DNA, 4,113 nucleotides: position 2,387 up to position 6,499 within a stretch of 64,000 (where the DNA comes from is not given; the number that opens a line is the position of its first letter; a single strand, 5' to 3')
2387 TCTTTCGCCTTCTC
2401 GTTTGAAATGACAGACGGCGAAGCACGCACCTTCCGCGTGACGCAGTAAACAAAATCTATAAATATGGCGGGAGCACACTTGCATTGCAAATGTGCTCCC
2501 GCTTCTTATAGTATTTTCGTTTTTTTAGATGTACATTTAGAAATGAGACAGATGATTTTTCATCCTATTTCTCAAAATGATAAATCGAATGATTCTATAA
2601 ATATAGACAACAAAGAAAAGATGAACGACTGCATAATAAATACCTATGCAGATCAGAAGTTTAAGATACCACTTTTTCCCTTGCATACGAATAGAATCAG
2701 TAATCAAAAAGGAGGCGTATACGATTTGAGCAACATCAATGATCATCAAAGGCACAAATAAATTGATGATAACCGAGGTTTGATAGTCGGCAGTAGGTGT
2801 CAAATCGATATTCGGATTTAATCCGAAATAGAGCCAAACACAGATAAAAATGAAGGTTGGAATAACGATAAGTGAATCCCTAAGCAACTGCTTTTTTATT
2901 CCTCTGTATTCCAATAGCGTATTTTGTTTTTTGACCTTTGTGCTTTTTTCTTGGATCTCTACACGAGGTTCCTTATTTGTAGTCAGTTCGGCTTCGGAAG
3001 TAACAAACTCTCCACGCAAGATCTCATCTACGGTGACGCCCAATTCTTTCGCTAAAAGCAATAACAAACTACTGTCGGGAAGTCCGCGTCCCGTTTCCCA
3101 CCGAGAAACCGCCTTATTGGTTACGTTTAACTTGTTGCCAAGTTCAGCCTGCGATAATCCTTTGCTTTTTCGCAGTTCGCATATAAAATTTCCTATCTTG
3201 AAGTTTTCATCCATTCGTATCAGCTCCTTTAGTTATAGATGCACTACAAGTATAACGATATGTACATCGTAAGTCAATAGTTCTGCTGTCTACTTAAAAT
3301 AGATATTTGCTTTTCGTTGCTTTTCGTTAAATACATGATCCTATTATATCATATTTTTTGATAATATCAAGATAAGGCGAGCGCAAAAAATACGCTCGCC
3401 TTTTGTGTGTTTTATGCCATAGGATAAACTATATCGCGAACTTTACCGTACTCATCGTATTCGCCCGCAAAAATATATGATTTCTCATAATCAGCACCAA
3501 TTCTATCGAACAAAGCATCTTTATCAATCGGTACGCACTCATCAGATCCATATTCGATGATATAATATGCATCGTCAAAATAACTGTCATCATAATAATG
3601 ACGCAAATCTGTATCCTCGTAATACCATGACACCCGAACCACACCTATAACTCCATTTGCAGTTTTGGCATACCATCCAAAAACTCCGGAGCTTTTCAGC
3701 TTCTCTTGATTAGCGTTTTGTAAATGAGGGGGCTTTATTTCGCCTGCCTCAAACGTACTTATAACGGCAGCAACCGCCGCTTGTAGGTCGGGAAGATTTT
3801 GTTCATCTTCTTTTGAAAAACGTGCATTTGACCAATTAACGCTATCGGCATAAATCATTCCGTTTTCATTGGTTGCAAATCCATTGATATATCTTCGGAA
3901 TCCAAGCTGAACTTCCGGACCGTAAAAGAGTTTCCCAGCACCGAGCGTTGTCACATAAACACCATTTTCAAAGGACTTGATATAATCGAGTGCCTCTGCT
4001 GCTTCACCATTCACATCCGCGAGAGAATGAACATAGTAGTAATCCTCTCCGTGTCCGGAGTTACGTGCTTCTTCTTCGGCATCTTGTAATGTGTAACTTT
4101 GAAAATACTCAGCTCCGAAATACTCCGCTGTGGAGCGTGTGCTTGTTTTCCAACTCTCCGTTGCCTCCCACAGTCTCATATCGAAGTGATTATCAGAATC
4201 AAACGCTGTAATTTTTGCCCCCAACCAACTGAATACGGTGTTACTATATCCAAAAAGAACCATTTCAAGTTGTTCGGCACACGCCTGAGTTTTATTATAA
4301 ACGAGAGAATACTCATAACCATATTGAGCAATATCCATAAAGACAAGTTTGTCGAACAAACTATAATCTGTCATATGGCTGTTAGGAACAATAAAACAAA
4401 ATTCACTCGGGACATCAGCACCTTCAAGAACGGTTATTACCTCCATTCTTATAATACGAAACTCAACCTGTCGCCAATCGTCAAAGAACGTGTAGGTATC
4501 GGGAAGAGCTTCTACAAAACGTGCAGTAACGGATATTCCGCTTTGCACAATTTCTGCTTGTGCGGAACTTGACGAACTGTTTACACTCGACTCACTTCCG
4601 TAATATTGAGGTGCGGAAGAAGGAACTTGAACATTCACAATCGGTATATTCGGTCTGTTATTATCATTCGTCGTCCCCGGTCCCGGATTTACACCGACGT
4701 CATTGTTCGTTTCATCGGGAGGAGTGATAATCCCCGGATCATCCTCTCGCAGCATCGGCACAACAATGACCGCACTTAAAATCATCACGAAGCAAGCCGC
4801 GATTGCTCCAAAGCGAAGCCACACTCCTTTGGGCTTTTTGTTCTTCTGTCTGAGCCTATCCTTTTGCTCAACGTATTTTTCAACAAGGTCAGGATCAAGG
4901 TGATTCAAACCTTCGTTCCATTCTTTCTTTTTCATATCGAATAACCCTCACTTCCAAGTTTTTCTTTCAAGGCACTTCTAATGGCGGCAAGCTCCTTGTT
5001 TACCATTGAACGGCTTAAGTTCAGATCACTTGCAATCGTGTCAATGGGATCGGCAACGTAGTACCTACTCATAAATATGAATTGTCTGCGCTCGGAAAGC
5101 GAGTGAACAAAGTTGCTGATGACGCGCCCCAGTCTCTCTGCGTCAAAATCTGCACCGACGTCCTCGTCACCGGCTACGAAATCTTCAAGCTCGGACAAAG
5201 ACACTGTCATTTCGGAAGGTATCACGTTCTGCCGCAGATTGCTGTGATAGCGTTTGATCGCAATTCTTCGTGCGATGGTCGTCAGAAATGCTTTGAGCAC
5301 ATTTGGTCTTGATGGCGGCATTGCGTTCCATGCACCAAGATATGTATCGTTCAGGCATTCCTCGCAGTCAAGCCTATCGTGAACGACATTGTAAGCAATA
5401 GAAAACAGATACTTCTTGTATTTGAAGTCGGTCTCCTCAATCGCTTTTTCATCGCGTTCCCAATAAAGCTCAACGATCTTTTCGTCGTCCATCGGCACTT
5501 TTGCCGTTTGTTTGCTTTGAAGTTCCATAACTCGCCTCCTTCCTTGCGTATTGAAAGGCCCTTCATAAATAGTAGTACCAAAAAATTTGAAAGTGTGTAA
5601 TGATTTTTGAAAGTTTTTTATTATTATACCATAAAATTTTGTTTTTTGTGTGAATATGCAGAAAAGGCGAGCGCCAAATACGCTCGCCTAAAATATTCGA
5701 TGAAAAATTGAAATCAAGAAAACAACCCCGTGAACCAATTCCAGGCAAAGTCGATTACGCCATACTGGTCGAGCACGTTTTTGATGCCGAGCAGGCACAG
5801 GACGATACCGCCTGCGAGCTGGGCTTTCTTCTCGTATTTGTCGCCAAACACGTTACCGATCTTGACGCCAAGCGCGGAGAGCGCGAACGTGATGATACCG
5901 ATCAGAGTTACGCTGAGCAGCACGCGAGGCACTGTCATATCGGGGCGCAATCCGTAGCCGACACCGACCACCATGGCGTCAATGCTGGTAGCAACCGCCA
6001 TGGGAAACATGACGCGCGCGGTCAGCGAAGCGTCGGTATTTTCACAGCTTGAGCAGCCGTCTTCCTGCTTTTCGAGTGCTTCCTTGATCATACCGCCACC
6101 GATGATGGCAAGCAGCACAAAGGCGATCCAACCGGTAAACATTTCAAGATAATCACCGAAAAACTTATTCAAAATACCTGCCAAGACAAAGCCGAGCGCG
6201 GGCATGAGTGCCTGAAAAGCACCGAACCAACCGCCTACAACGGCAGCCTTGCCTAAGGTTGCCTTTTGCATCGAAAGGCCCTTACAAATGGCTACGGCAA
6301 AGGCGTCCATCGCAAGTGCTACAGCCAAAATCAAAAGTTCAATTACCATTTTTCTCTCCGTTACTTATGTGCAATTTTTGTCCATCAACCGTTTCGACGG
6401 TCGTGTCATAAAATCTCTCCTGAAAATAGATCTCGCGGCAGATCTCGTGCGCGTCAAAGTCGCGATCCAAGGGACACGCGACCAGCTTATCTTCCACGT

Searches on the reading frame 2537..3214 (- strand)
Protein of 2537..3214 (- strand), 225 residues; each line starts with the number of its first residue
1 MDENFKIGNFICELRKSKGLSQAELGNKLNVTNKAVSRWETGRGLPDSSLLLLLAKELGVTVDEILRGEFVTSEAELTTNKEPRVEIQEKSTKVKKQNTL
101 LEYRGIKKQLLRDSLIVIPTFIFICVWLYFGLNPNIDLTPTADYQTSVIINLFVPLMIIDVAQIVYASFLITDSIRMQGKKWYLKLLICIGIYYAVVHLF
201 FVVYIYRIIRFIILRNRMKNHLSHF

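Call 53: search_protein_families(library=pfam, proteins=[window:2537-3214:-], max_evalue=0.001)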
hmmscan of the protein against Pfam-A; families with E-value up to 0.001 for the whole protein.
window:2537-3214:- (225 aa): 5 families
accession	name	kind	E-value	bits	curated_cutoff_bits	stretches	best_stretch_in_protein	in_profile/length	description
PF01381.28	HTH_3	-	8.6e-14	51.8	23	1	13-65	3-55/55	Helix-turn-helix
PF13560.12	HTH_31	-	6.5e-09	36.4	27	1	11-65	6-61/64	Helix-turn-helix domain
PF22495.2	HTH_92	-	3.2e-05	23.6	27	1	13-53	2-42/45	RsaL-like HTH domain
PF12844.13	HTH_19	-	0.00011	22.5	30.2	1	8-69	1-62/64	Helix-turn-helix domain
PF15731.11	MqsA_antitoxin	-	0.00057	20.5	30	0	8-54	71-117/131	Antitoxin component of bacterial toxin-antitoxin system, MqsA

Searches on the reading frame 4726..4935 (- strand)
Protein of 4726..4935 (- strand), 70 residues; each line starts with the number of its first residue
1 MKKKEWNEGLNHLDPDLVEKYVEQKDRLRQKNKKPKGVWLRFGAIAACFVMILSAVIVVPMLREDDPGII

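Call 9: search_protein_families(library=pfam, proteins=[window:4726-4935:-], max_evalue=10)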
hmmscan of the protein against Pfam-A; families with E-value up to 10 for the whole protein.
window:4726-4935:- (70 aa): 2 families
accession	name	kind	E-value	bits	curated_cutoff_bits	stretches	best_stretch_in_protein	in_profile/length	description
PF01484.22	Col_cuticle_N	-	0.014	15.9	23.5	1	42-62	1-21/50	Nematode cuticle collagen N-terminal domain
PF13038.11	DUF3899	-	0.18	12.7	23.4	1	18-58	51-87/88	Domain of unknown function (DUF3899)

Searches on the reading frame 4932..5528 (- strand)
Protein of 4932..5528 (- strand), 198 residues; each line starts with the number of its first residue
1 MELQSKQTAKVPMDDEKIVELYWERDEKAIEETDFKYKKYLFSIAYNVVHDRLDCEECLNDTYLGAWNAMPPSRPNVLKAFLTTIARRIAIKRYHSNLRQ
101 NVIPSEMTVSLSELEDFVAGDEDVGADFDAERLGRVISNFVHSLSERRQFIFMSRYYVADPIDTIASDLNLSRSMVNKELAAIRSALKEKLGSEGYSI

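Call 5: search_protein_families(library=pfam, proteins=[window:4932-5528:-], max_evalue=0.01)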
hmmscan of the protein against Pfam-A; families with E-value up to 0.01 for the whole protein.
window:4932-5528:- (198 aa): 2 families
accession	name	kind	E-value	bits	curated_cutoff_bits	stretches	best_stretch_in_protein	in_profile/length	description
PF04542.20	Sigma70_r2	-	4.5e-10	39.6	24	1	37-96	5-67/71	Sigma-70 region 2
PF08281.18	Sigma70_r4_2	-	0.0024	17.9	25.7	1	141-187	8-54/54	Sigma-70, region 4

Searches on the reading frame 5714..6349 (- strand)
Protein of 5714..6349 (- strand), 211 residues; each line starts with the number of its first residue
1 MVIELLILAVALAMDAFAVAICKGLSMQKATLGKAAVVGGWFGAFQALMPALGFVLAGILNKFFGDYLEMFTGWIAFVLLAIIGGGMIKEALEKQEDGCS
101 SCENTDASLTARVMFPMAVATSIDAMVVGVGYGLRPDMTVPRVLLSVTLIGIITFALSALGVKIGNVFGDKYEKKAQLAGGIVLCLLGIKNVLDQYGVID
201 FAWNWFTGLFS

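Call 53: search_protein_families(library=pfam, proteins=[window:5714-6349:-], max_evalue=0.001)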
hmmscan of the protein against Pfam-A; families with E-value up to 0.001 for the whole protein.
window:5714-6349:- (211 aa): 1 family
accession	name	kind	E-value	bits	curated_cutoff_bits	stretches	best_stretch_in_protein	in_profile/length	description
PF02659.21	Mntp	-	2.4e-37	128.5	24.4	1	33-190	5-150/152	Putative manganese efflux pump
